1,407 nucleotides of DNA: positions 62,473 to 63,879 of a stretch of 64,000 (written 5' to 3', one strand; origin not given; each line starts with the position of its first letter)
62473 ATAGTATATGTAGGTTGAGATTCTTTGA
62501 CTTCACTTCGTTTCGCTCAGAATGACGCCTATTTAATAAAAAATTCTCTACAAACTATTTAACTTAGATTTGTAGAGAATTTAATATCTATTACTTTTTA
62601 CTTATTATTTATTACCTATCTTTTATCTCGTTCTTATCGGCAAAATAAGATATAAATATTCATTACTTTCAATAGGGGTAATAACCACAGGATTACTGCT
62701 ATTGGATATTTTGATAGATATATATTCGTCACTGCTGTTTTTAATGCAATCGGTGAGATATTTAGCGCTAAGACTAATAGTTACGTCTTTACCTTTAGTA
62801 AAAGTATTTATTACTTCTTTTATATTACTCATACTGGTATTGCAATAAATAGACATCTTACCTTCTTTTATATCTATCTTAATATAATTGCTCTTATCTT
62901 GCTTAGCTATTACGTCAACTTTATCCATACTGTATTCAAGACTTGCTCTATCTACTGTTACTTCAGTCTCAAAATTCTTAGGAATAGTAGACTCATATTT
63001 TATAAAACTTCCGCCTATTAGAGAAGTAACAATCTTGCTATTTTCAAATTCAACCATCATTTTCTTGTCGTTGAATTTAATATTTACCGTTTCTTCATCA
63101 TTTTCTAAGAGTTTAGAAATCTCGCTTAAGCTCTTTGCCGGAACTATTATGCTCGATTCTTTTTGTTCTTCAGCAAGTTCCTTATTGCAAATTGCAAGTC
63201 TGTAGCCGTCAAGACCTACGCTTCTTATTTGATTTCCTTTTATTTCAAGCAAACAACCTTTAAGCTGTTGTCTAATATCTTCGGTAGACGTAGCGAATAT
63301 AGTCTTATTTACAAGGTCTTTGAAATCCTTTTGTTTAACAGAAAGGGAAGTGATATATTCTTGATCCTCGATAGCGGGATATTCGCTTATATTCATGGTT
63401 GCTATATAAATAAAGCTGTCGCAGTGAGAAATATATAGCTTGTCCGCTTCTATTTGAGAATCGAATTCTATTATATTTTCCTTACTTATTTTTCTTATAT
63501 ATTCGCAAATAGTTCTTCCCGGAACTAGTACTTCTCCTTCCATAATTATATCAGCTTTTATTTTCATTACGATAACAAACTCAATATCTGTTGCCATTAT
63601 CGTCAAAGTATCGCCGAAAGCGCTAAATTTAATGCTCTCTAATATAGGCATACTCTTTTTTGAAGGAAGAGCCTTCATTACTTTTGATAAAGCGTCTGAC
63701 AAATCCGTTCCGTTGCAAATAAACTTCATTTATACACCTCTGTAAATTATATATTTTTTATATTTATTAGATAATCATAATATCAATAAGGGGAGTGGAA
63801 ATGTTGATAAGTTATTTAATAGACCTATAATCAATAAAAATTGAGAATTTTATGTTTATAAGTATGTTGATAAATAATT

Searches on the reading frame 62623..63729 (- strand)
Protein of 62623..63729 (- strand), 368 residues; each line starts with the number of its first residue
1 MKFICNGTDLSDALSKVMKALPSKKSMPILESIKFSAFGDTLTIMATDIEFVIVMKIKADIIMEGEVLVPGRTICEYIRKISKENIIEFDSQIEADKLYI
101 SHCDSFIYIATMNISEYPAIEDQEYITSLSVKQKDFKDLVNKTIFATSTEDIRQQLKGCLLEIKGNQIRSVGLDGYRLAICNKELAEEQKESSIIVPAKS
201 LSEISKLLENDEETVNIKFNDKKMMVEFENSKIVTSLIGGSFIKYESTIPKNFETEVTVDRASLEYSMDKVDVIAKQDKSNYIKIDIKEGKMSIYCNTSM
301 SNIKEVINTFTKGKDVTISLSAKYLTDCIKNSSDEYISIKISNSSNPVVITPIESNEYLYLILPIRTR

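Call 10: search_protein_families(library=ncbifam, proteins=[window:62623-63729:-])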
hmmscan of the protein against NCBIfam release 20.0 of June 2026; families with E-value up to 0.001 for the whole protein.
window:62623-63729:- (368 aa): 3 families
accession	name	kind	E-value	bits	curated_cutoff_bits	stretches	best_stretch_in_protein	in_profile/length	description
TIGR00663.1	dnan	equivalog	8.7e-73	245.4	137.65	1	1-367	1-367/367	DNA polymerase III subunit beta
NF004184.0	PRK05643.3-2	equivalog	5.9e-37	127.5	443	1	1-366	1-374/375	DNA polymerase III subunit beta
NF011508.0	PRK14946.1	equivalog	6.3e-13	48.6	513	1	1-360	1-359/366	DNA polymerase III subunit beta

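Call 24: find_encoding_contigs(protein=window:62623-63729:-, flank=10000, max_places=4)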
Protein window:62623-63729:- (368 aa): 24 contigs read that carry it; 3 places shown.
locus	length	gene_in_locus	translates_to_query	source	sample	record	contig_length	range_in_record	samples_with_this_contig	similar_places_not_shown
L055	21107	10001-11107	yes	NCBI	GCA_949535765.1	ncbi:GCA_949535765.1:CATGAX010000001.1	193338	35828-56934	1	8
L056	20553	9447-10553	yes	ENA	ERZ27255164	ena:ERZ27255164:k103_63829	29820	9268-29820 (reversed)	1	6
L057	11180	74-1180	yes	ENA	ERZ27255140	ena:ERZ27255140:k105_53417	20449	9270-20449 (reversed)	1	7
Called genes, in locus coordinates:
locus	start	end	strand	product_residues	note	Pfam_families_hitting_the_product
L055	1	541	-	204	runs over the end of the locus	-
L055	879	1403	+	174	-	PF03691:UPF0167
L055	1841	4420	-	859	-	PF00521:DNA_topoisoIV, PF03989:DNA_gyraseA_C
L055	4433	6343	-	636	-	PF02518:HATPase_c, PF00204:DNA_gyraseB, PF01751:Toprim, PF00986:DNA_gyraseB_C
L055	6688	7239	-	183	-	PF13302:Acetyltransf_3, PF00583:Acetyltransf_1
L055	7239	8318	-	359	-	PF02463:SMC_N, PF13175:AAA_15, PF13476:AAA_23, PF13304:AAA_21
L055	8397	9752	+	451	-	PF11638:DnaA_N (faint), PF00308:Bac_DnaA, PF01695:IstB_IS21 (weak), PF08299:Bac_DnaA_C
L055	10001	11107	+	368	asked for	PF00712:DNA_pol3_beta, PF02767:DNA_pol3_beta_2, PF02768:DNA_pol3_beta_3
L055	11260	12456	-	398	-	PF02368:Big_2, PF09479:Flg_new (weak)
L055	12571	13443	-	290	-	PF02195:ParB_N, PF17762:HTH_ParB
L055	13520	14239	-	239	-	PF02527:GidB, PF13847:Methyltransf_31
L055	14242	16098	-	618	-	PF01134:GIDA, PF07992:Pyr_redox_2, PF21680:GIDA_C_1st, PF13932:SAM_GIDA_C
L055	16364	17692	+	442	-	PF10396:TrmE_N, PF00350:Dynamin_N (faint), PF12631:MnmE_helical, PF00071:Ras (weak), PF01926:MMR_HSR1, PF02421:FeoB_N, PF04548:AIG1 (weak), PF08477:Roc (weak), +1 more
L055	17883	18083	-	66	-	-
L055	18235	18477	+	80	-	PF13443:HTH_26, PF01381:HTH_3 (weak)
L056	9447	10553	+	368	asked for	PF00712:DNA_pol3_beta, PF02767:DNA_pol3_beta_2, PF02768:DNA_pol3_beta_3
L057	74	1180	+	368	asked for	PF00712:DNA_pol3_beta, PF02767:DNA_pol3_beta_2, PF02768:DNA_pol3_beta_3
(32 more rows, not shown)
